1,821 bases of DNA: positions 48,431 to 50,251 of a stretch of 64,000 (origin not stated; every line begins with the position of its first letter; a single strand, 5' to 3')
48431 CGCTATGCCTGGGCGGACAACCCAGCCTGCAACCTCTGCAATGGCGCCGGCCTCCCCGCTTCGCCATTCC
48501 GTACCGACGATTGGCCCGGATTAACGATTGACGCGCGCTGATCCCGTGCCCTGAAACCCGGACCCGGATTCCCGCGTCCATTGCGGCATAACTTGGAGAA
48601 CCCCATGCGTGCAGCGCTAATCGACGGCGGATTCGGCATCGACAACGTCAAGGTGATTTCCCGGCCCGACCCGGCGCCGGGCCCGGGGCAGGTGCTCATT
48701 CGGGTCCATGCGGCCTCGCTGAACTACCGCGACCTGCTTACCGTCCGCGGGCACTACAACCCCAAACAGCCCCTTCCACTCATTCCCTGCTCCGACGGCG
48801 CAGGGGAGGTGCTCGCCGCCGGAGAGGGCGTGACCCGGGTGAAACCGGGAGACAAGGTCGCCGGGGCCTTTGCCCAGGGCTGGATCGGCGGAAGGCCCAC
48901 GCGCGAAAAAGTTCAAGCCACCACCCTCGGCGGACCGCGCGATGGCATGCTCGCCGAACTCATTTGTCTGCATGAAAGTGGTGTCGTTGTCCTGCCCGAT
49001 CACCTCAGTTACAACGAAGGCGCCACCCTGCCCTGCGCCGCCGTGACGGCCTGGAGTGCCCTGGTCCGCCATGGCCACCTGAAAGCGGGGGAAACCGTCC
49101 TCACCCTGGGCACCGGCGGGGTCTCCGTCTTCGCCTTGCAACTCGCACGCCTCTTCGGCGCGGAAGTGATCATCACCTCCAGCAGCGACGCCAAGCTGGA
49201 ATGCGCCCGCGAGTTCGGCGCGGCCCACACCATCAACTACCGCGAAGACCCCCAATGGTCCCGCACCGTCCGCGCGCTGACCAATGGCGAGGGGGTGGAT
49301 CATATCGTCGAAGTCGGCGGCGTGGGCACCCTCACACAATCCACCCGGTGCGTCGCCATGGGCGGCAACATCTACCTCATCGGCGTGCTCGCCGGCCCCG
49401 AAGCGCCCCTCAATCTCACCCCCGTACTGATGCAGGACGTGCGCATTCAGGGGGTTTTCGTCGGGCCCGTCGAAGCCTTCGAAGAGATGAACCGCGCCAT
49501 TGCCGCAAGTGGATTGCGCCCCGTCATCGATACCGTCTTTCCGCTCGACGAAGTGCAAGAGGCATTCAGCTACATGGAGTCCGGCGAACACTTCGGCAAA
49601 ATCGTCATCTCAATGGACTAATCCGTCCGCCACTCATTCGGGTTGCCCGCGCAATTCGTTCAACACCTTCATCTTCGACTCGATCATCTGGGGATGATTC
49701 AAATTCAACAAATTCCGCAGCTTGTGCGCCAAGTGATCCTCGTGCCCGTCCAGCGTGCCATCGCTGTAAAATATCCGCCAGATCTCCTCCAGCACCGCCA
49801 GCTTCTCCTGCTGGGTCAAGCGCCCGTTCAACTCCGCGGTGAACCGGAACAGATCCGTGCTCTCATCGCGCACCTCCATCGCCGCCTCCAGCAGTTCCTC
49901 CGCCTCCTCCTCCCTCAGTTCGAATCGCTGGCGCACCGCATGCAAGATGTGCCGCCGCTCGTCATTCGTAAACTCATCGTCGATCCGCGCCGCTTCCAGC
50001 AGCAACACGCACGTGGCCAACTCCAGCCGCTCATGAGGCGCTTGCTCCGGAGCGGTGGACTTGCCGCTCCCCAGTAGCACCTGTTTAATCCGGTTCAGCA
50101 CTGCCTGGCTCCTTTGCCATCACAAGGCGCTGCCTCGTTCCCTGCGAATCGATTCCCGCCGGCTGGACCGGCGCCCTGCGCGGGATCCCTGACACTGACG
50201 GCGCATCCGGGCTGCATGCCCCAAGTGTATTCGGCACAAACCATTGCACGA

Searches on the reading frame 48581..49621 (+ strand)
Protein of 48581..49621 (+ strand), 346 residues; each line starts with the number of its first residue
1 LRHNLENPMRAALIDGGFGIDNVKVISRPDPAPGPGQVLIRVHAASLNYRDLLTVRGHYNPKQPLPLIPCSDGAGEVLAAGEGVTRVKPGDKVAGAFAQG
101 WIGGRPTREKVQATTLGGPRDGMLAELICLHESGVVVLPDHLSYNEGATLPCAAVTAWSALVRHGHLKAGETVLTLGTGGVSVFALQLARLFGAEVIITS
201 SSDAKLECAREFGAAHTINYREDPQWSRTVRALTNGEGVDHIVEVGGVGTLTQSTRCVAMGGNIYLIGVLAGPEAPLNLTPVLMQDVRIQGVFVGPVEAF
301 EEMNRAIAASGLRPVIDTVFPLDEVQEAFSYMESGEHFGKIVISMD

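Call 54: search_protein_families(library=pfam, proteins=[window:48581-49621:+], max_evalue=0.0001)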
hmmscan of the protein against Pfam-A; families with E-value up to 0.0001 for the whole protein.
window:48581-49621:+ (346 aa): 4 families
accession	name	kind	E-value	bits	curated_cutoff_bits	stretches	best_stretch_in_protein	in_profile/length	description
PF00107.32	ADH_zinc_N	-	5.1e-30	104.5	31.8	1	180-308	1-128/129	Zinc-binding dehydrogenase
PF13602.12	ADH_zinc_N_2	-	5.4e-21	76.4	27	1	212-343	1-134/134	Zinc-binding dehydrogenase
PF08240.17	ADH_N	-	3e-20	72.8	23.5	1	34-140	1-104/104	Alcohol dehydrogenase GroES-like domain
PF16912.11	Glu_dehyd_C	-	8.2e-05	22.6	34.9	0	170-331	31-200/211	Glucose dehydrogenase C-terminus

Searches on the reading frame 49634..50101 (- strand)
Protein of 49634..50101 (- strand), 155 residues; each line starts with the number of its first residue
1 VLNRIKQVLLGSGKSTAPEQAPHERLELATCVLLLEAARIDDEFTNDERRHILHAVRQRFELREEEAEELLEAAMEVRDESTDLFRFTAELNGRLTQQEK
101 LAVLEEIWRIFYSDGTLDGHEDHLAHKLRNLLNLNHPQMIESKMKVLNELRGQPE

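Call 54: search_protein_families(library=pfam, proteins=[window:49634-50101:-], max_evalue=0.0001)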
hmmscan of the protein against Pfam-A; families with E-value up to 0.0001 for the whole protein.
window:49634-50101:- (155 aa): 1 family
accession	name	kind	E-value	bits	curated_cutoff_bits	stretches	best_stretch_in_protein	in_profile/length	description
PF05099.18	TerB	-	2.6e-27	95.9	24.4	1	27-141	1-115/118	Tellurite resistance protein TerB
